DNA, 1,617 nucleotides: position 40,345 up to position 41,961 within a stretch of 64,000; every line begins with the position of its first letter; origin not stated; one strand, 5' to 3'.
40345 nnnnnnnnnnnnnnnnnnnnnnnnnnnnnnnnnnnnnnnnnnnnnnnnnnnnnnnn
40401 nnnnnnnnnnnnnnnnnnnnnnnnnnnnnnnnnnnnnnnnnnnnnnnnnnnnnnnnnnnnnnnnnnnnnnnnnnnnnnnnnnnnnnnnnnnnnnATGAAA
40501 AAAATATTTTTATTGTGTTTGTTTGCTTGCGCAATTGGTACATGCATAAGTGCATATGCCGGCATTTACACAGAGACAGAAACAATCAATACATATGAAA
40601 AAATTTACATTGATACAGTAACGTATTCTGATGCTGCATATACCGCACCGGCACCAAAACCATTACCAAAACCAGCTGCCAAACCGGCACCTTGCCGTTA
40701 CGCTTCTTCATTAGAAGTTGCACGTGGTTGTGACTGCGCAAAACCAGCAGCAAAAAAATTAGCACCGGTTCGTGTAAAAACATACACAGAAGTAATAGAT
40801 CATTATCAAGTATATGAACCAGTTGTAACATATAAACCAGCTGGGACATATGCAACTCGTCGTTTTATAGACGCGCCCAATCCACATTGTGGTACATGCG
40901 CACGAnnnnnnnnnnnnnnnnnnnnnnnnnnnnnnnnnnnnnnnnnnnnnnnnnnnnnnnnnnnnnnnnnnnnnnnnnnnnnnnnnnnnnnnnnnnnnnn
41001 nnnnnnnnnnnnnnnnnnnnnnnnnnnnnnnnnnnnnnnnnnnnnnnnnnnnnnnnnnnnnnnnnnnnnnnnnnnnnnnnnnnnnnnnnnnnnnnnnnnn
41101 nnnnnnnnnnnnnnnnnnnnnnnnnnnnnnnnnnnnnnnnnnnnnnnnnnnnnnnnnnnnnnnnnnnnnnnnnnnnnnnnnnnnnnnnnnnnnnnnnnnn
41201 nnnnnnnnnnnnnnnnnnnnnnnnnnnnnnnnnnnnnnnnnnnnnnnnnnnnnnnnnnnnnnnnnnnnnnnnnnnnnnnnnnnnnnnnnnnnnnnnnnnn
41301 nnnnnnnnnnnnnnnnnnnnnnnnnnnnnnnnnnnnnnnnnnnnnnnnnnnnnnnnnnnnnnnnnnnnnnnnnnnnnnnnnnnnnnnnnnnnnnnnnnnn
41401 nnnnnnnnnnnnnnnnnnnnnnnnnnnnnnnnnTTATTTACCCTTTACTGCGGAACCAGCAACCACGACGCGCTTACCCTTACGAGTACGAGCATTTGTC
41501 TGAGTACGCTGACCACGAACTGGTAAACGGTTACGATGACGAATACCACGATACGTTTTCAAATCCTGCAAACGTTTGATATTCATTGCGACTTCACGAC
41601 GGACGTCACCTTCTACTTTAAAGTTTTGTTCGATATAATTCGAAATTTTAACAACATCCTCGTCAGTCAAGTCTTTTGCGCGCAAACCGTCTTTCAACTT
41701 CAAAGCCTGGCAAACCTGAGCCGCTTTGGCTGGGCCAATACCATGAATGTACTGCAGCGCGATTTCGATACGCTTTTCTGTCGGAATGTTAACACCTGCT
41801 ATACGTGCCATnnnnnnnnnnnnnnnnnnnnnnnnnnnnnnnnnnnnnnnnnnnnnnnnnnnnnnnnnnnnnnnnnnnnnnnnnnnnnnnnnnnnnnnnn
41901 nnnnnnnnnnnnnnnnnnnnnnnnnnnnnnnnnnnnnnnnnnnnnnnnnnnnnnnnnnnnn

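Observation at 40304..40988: Alpha operon interrupted: an independently transcribed secreted-protein gene on the opposite strand between rpsK and rpoA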

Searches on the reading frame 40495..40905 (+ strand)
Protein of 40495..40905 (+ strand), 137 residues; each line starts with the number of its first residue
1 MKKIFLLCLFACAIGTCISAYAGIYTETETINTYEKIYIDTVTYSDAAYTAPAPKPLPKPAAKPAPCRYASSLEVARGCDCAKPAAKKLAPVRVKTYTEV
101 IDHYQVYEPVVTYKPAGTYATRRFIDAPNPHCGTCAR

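Call 6: search_protein_families(library=pfam, proteins=[window:40495-40905:+], max_evalue=0.1)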
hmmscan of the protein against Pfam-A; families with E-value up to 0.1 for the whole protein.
window:40495-40905:+ (137 aa): 2 families
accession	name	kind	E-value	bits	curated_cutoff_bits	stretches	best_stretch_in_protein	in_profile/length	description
PF15675.10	CLLAC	-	0.00056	19.9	25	1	2-20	5-23/30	CLLAC-motif containing domain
PF09301.15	DUF1970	-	0.04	14.6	25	1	27-89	35-95/112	Domain of unknown function (DUF1970)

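Call 9: find_homologous_proteins(query=window:40495-40905:+, max_evalue=0.01)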
Query window:40495-40905:+ (137 aa): 150 proteins with E <= 0.01 among 283 candidates; the best 120 are listed.
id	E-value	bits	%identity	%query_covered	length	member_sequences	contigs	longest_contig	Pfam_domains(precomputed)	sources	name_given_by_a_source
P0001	6.2e-86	303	100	100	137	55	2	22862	-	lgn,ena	-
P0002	2.8e-74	266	85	100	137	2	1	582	-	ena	-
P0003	2.0e-62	227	79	100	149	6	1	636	-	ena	-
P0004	2.4e-60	220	79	94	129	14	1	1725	-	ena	-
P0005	1.4e-57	211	70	100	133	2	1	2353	-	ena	-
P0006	3.4e-56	207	74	100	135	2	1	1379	-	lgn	-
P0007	2.7e-55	204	71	100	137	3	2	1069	-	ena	-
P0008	8.8e-55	202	67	100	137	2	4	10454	-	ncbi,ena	-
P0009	2.8e-49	185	66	100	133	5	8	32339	-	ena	-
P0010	8.7e-48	180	68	100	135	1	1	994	-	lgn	-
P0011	5.1e-47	177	65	100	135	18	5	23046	-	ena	-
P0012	5.2e-47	177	65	100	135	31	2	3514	-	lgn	-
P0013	5.6e-47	177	66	100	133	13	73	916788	-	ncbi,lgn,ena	-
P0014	1.5e-46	176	67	100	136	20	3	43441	-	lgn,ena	-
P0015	3.3e-46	175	65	100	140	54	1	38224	-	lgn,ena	-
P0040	6.6e-21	93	44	99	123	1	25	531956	-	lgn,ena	-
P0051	5.5e-17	80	43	97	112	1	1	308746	-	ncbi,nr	ncbi:MAG: hypothetical protein NC311_03985 [Muribaculaceae bacterium]|nr:hypothetical protein [Murib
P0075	6.3e-14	70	44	99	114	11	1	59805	-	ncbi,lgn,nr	ncbi:MAG: hypothetical protein R8M37_00725 [Alphaproteobacteria bacterium]|nr:hypothetical protein [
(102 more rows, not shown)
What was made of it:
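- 40495..40908 (+): Small secreted-protein gene ('SMALL'), 137 aa. Signal peptide is residues 1-22 (40495-40560), the variable Pro/Lys linker residues 52-66 (40648-40692), and the near-invariant C-terminal core residues 91-135 (40765-40899). 150 homologues at E <= 0.01 (call 9).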

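Call 19: search_solved_structures(query=A1, max_evalue=10)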
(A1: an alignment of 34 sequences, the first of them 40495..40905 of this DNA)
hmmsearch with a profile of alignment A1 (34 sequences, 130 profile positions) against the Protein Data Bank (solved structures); distinct sequences matched with E-value up to 10: 8.
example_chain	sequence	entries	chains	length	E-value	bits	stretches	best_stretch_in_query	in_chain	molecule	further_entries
9spj_x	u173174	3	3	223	0.2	15.3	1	81-124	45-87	40S ribosomal protein uS7 (formerly S5)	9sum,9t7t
3j6x_S5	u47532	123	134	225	0.24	15.1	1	83-124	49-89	40S ribosomal protein S5 | 40S ribosomal protein rpS5 (S7p) | uS7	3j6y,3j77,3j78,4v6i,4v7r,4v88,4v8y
4u3m_S5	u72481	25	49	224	0.26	15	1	83-124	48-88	40S ribosomal protein S5 | Rps5p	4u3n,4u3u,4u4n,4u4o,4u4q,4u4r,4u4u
4uer_G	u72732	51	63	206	0.29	14.8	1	83-124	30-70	US7 | 40S ribosomal protein S5 | Rps5p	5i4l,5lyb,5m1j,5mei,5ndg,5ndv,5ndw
4v92_BF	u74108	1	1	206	0.3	14.8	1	83-124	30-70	US7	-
7suk_L5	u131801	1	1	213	0.3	14.8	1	83-124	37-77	40S ribosomal protein S5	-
4v7h_AG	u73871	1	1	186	0.32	14.7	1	85-124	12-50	40S ribosomal protein S5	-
7pzy_G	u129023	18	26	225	0.37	14.5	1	69-125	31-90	Ribosomal 40S subunit protein S5 | Ribosomal protein S7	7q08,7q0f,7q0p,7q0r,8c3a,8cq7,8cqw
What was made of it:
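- Tried and rejected: A PDB profile search gave only chance hits at E >= 0.2 (call 19).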

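Call 23: predict_structure(alignment_id=A1)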
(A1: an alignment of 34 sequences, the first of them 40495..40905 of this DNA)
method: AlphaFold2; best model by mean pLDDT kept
length: 137 residues; sequences in the alignment: 34
mean_pLDDT: 53.8   pTM: 0.17
mean pLDDT of the five models: 53.8, 50.6, 50.1, 48.8, 47.1
residues with pLDDT >= 90: 0; 70-90: 12; 50-70: 68; < 50: 57
segments of 3 or more residues with pLDDT < 50: 76-78, 93-102, 104-109, 117-137
pLDDT, mean of each block of 10 residues (from residue 1): 77 68 56 59 53 52 50 49 53 48 48 49 46 44
secondary structure, 60 per line:
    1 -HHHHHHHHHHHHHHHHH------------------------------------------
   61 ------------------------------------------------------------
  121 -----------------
elements in order: H2-18
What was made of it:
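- On Sec signal peptide cleaved by signal peptidase I: AlphaFold predicts a helix at residues 2-18 (call 23).
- The signal peptide was judged by eye and from the AlphaFold helix at residues 2-18 (call 23), not with a dedicated predictor.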

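Call 25: search_protein_representatives(alignment_id=A1)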
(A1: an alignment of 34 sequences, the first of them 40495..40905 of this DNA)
Query: 34 sequences, 130 profile positions. Proteins with E-value up to 0.001 (for the whole library): 48; up to 1e-10: 39; up to 1e-30: 8. The best 48 are listed.
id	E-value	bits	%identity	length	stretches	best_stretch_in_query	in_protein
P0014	1.5e-51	190.4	-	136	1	1-130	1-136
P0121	1.0e-42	161.9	-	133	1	1-129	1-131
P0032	5.2e-40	153.1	-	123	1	1-129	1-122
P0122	2.2e-38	147.8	-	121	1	1-129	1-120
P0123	1.4e-34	135.6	-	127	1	1-129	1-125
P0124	6.5e-34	133.4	-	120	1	1-127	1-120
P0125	5.5e-33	130.4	-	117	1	1-119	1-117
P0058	5.1e-32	127.2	-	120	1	1-129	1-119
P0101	4.3e-30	121.0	-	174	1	1-129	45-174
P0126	4.4e-30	121.0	-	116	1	1-118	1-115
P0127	5.8e-30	120.6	-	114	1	1-129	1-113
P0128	1.2e-29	119.6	-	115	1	1-129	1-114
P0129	2.7e-29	118.5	-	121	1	1-129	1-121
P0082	4.1e-29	117.9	-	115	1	1-128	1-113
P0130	3.0e-28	115.1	-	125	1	1-117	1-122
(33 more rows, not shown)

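Call 31: find_encoding_contigs(protein=P0075, flank=5000, max_places=2)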
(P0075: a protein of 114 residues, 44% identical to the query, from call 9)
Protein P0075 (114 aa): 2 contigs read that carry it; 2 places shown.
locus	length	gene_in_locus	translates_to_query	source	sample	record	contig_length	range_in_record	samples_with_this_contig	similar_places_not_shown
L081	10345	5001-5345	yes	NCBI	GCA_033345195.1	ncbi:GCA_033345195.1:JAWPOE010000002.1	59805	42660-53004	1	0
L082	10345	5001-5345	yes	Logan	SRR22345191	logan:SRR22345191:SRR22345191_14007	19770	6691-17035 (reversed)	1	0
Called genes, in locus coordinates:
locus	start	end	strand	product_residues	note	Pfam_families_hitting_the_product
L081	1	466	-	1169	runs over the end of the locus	PF01855:POR_N, PF17147:PFOR_II, PF01558:POR, PF10371:EKR, PF00037:Fer4 (weak), PF12837:Fer4_6 (weak), PF12838:Fer4_7, PF02775:TPP_enzyme_C, +8 more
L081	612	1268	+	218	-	PF00574:CLP_protease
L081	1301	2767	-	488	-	PF22694:CtpB_N-like, PF00595:PDZ, PF13180:PDZ_2, PF17820:PDZ_6, PF03572:Peptidase_S41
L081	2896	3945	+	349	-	-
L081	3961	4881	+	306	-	PF01636:APH, PF01633:Choline_kinase (weak)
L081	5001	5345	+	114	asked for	-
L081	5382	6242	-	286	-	PF11276:DUF3078 (faint)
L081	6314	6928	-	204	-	-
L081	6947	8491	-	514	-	PF17251:Pom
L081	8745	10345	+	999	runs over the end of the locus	-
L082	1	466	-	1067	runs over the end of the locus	?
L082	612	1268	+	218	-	PF00574:CLP_protease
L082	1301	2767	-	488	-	PF22694:CtpB_N-like, PF00595:PDZ, PF13180:PDZ_2, PF17820:PDZ_6, PF03572:Peptidase_S41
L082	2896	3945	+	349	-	-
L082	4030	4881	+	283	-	PF01636:APH, PF01633:Choline_kinase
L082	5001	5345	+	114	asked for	-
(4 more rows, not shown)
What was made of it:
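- One distant family member (P0075) lies elsewhere in its genome (call 31).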

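Call 32: find_encoding_contigs(protein=P0051, flank=5000, max_places=2)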
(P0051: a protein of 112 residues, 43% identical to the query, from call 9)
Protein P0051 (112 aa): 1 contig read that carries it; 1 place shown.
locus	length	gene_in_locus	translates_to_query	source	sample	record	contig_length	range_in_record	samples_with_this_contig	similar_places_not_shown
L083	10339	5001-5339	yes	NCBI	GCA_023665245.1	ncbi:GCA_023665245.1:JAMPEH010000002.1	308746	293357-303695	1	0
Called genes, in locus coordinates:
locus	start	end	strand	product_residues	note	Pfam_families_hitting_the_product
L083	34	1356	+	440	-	PF00344:SecY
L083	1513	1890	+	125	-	PF00416:Ribosomal_S13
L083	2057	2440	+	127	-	PF00411:Ribosomal_S11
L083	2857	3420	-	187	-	-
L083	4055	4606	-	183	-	-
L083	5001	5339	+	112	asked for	-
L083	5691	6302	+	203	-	-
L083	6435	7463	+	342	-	PF01193:RNA_pol_L, PF01000:RNA_pol_A_bac, PF03118:RNA_pol_A_CTD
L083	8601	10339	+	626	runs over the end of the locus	PF00691:OmpA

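Call 33: find_encoding_contigs(protein=P0040, flank=5000, max_places=2)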
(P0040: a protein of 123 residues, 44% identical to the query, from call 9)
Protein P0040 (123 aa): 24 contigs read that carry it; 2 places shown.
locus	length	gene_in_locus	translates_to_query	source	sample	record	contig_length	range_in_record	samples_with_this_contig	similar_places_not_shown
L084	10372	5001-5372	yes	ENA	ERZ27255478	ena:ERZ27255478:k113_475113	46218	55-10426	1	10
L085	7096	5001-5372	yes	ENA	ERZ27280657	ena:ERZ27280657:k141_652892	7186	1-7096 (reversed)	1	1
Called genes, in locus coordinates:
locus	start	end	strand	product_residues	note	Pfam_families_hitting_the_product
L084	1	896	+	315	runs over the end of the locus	?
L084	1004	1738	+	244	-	PF11899:DUF3419 (faint)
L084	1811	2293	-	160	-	PF01196:Ribosomal_L17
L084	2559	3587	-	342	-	PF01193:RNA_pol_L, PF01000:RNA_pol_A_bac, PF03118:RNA_pol_A_CTD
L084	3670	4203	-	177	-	PF06941:NT5C (weak)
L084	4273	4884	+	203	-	PF24392:Parb-CE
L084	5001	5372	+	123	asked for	-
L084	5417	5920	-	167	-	-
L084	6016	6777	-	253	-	PF00132:Hexapep (weak)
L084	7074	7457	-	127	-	PF00411:Ribosomal_S11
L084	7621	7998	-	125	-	PF00416:Ribosomal_S13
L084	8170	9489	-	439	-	PF00344:SecY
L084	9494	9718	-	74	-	-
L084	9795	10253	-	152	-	PF00828:Ribosomal_L27A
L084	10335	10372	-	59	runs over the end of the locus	PF00327:Ribosomal_L30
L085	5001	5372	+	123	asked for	-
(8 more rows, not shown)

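Call 41: search_protein_families(library=ncbifam, proteins=[window:40495-40905:+], max_evalue=0.1)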
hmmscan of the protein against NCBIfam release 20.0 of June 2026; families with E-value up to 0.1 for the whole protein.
window:40495-40905:+ (137 aa): 1 family
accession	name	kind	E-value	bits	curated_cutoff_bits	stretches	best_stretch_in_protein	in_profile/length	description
NF010457.0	PRK13883.1-4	subfamily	0.0085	16.1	160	1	1-31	1-31/137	conjugal transfer protein TrbH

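Call 51: predict_structure(alignment_id=A3)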
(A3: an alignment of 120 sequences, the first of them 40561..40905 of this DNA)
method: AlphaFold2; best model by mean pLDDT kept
length: 115 residues; sequences in the alignment: 120
mean_pLDDT: 66.2   pTM: 0.14
mean pLDDT of the five models: 66.2, 63.4, 60.3, 60.1, 58.2
residues with pLDDT >= 90: 0; 70-90: 40; 50-70: 69; < 50: 6
segments of 3 or more residues with pLDDT < 50: 1-3, 113-115
pLDDT, mean of each block of 10 residues (from residue 1): 62 70 70 69 59 60 70 69 75 70 63 50
secondary structure, 60 per line:
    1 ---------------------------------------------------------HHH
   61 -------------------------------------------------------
elements in order:
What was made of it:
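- AlphaFold gave no confident fold (pLDDT 54 and 66, calls 23 and 51), so the envelope role is a guess. AlphaFold predicts no folded domain (calls 23, 51), and the ORF has no database annotation.
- Tried and rejected: Both gave an extended chain (pLDDT 54 and 66, pTM 0.17 and 0.14; calls 23, 51).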

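Call 55: search_protein_families(library=phrogs, proteins=[window:40495-40905:+], max_evalue=0.1)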
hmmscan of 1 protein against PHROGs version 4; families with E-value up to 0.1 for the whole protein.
window:40495-40905:+ (137 aa): 1 family
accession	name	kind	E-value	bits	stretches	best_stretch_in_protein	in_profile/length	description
phrog_15637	-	unknown function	0.098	14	0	28-105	37-111/117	-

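Call 56: search_protein_families(library=padloc, proteins=[window:40495-40905:+], max_evalue=0.1)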
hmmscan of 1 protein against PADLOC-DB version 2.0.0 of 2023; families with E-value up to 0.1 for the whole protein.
window:40495-40905:+ (137 aa): 1 family
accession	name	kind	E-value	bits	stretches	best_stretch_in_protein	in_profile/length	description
PDLC02830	DpdD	-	0.027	10.9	1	40-96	306-362/692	DpdD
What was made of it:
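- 40495..40908 (+): No Pfam, NCBIfam, PHROG, PADLOC or PDB relative was found (calls 6, 19, 41, 55, 56).
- On Any described protein family for the small protein: Only sub-threshold matches to the signal-peptide or low-complexity parts (calls 6, 19, 41, 55, 56).
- No PHROG or PADLOC match was found (calls 55, 56).
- Tried and rejected: Pfam, NCBIfam, PHROGs and PADLOC gave only sub-threshold noise (calls 6, 41, 55, 56).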

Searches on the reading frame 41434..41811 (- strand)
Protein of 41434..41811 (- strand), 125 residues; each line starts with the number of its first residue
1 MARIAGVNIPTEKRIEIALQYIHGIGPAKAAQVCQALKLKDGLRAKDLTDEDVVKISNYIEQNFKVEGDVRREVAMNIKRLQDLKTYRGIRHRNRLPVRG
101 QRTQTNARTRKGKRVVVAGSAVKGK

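Call 6: search_protein_families(library=pfam, proteins=[window:41434-41811:-], max_evalue=0.1)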
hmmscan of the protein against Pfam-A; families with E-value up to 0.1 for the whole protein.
window:41434-41811:- (125 aa): 3 families
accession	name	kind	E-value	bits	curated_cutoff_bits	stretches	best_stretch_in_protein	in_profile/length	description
PF00416.27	Ribosomal_S13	-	3.8e-30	105.4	31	1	3-109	1-128/128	Ribosomal protein S13/S18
PF05833.16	NFACT_N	-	0.0072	15.6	31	1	19-66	195-242/456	NFACT N-terminal and middle domains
PF14635.12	HHH_7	-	0.04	14.7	27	1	16-41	49-74/104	Helix-hairpin-helix motif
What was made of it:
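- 41434..41811 (-): rpsM (S13), first gene of the upstream half-operon. Pfam Ribosomal_S13, E = 3.8e-30 (call 6).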
